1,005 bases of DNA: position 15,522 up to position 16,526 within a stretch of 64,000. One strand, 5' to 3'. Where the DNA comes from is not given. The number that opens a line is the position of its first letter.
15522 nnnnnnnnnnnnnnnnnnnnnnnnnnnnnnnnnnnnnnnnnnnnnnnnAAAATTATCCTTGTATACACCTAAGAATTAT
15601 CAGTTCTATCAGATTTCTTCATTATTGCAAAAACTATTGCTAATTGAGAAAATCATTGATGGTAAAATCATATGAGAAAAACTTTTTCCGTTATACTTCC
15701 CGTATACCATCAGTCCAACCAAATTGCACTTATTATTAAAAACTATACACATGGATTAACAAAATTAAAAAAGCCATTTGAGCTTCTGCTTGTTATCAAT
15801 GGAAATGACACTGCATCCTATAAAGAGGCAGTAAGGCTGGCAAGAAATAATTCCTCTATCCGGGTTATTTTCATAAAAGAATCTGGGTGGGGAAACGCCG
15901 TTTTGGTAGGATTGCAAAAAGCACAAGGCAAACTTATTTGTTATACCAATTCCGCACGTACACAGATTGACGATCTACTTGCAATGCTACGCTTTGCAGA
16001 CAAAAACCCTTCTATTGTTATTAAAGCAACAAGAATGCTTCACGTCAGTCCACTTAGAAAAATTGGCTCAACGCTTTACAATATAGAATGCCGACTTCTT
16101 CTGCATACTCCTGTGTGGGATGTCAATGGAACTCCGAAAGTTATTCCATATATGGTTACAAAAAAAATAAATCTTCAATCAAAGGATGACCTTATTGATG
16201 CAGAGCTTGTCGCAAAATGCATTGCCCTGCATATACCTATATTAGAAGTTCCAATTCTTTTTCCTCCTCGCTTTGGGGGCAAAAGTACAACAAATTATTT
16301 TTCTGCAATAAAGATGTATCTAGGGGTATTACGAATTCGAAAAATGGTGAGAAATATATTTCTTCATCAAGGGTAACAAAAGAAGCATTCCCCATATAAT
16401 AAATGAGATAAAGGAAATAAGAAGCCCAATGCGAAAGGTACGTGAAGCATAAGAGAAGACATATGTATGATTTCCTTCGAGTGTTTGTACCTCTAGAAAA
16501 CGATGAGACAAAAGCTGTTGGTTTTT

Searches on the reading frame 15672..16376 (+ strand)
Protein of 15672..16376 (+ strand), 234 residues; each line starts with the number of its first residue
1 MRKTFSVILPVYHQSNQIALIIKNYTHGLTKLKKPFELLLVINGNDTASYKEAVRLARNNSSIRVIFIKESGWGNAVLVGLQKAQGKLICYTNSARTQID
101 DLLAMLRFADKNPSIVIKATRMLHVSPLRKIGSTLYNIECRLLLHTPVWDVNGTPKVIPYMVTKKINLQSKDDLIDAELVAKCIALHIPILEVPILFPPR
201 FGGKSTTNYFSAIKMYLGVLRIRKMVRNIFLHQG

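Call 45: search_protein_families(library=pfam, proteins=[window:15672-16376:+], max_evalue=0.0001)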
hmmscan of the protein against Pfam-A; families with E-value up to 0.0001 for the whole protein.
window:15672-16376:+ (234 aa): 1 family
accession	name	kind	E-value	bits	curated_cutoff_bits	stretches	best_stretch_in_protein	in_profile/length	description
PF00535.33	Glycos_transf_2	-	8.7e-08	32.7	23.3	1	6-126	1-120/168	Glycosyl transferase family 2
